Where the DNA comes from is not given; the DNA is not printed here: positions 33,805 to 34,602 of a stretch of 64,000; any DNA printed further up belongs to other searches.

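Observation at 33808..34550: Cassette D: the same junction, promoter and terminator grammar as the tRNA-linked cassettes, at a different locus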

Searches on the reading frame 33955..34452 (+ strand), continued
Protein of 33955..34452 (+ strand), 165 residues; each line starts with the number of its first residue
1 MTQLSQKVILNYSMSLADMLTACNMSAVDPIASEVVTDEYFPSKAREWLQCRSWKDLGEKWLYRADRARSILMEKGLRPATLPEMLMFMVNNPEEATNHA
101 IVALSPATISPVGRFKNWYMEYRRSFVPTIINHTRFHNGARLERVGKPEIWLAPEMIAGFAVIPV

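Call 70: fold_search(model_id=the predicted structure, library=viral)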
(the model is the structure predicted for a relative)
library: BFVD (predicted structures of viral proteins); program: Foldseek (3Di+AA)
matches with E <= 10: 70; with E <= 0.001: 0
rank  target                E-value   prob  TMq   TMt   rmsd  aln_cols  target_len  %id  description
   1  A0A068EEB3            8.2e-01  0.12  0.33  0.28  15.7       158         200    9  C-type lectin family protein [Pigeonpox virus]
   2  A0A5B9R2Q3            1.1e+00  0.12  0.29  0.19   9.8       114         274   11  Envelope protein UL45 [Cacatuid alphaherpesvirus 2]
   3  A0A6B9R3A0            1.3e+00  0.08  0.28  0.27  10.2       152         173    8  (no name in the UniProt tables at hand)
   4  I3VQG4                1.6e+00  0.11  0.33  0.26   9.4       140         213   13  B162 [miniopterid betaherpesvirus 1]
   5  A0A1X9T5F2            1.7e+00  0.18  0.32  0.08   5.2       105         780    7  C-type lectin protein [Ranid herpesvirus 3]
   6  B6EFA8                1.8e+00  0.01  0.12  0.15  14.2       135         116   12  Uncharacterized protein [Stygiolobus rod-shaped virus]
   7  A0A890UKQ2            2.4e+00  0.10  0.33  0.37  12.8       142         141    6  (no name in the UniProt tables at hand)
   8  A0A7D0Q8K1            2.4e+00  0.10  0.36  0.36   8.8       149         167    7  (no name in the UniProt tables at hand)
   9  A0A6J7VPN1            2.4e+00  0.02  0.12  0.15  12.2        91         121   11  Uncharacterized protein [uncultured Caudovirales phage]
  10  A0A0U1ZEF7            2.5e+00  0.02  0.11  0.09  15.7        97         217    7  Uncharacterized protein [Ralstonia phage phiITL-1]
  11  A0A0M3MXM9            2.7e+00  0.08  0.32  0.35  12.9       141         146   11  Membrane protein UL45 [Testudinid alphaherpesvirus 3]
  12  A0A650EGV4            2.7e+00  0.07  0.28  0.29   7.6       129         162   12  (no name in the UniProt tables at hand)
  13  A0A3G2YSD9            2.7e+00  0.04  0.20  0.32  11.9       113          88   12  Uncharacterized protein [Serratia phage vB_SmaA_3M]
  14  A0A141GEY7            2.8e+00  0.04  0.14  0.25  11.1        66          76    9  (no name in the UniProt tables at hand)
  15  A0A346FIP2            2.8e+00  0.03  0.14  0.19  12.8        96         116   10  (no name in the UniProt tables at hand)
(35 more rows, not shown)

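Call 71: search_protein_families(library=pfam, alignment_id=A2, max_evalue=1)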
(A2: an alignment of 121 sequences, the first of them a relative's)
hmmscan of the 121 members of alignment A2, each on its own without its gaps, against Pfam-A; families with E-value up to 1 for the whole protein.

A. member 1, P0001 (165 aa): 0 families

B. families by the number of members that match (of 121 scanned): 47 families (the first 25 are shown)
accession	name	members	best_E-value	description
PF04894.17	Nre_N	7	0.0021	Archaeal Nre, N-terminal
PF14747.11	DUF4473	5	0.031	Domain of unknown function (DUF4473)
PF18959.5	DUF5701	2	0.0077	Family of unknown function (DUF5701)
PF03397.20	Rhabdo_matrix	1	0.0026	Rhabdovirus matrix protein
PF25364.1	PH_NDK7_N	1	0.0069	Nucleoside diphosphate kinase 7 N-terminal PH domain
PF20130.4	DUF6520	1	0.011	Family of unknown function (DUF6520)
PF19011.5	DUF5740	1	0.015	Family of unknown function (DUF5740)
PF03934.19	T2SSK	1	0.016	Type II secretion system (T2SS), protein K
PF06636.16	DUF1157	1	0.018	Protein of unknown function (DUF1157)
PF12731.12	Mating_N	1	0.022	Mating-type protein beta 1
PF16193.11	AAA_assoc_2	1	0.023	AAA C-terminal domain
PF17335.7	IES5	1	0.024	Ino80 complex subunit 5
PF06505.16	XylR_N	1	0.038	Activator of aromatic catabolism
PF08139.17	LPAM_1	1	0.045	Prokaryotic membrane lipoprotein lipid attachment site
PF15284.11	PAGK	1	0.047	Phage-encoded virulence factor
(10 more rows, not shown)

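Call 72: list_cluster_members(proteins=[P0008, P0009, P0010, P0011, P0012, P0013, P0015, P0016, P0023, P0063])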
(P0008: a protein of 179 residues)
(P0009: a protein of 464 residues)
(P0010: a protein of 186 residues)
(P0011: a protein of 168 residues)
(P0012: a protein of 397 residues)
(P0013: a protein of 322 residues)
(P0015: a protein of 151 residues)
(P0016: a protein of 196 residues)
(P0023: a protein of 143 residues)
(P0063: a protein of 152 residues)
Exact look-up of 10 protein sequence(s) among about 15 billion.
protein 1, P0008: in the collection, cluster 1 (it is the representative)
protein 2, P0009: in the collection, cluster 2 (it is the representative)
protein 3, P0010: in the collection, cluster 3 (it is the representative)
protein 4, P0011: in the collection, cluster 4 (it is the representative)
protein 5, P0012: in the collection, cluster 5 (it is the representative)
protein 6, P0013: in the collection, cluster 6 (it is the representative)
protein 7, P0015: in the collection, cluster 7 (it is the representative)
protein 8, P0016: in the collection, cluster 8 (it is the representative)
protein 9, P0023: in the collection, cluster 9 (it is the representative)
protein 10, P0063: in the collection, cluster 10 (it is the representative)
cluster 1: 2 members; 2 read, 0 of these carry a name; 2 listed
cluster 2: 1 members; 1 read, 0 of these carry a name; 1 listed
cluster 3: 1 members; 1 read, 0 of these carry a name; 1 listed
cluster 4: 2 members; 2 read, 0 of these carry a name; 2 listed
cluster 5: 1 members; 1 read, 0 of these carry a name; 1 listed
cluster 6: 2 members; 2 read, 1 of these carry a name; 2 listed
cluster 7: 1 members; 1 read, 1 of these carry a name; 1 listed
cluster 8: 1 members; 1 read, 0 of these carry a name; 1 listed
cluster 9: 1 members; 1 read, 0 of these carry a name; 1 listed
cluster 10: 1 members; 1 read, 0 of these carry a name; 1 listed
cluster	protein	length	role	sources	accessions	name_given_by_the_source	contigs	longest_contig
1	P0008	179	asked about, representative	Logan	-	-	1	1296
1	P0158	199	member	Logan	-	-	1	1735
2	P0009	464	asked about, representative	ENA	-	-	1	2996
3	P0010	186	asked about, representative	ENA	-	-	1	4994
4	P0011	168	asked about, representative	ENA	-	-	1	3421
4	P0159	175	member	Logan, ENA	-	-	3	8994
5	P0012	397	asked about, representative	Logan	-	-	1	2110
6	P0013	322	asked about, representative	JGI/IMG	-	hypothetical protein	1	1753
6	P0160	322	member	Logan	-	-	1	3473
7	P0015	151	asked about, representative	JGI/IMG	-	hypothetical protein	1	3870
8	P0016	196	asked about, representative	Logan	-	-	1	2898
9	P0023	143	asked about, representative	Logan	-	-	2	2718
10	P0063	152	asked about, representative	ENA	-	-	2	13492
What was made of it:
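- Tried and rejected: Cluster look-ups gave no names for distant relatives (call 72).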

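Call 96: search_protein_families(library=padloc, proteins=[window:33955-34452:+, P0006, P0003, L001:8227-8610:-, L001:5823-6518:-], max_evalue=0.01)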
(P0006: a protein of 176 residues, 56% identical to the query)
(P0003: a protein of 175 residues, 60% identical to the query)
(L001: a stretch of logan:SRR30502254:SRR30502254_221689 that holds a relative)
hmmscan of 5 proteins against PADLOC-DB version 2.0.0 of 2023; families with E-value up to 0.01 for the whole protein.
window:33955-34452:+ (165 aa): 0 families

P0006 (176 aa): 0 families

P0003 (175 aa): 0 families

L001:8227-8610:- (127 aa): 0 families

L001:5823-6518:- (231 aa): 0 families

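Call 97: search_protein_families(library=pfam, proteins=[L001:8227-8610:-, L001:7018-7329:-, L001:5823-6518:-], max_evalue=0.01)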
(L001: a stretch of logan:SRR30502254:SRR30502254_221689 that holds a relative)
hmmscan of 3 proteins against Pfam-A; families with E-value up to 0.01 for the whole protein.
L001:8227-8610:- (127 aa): 0 families

L001:7018-7329:- (103 aa): 0 families

L001:5823-6518:- (231 aa): 0 families
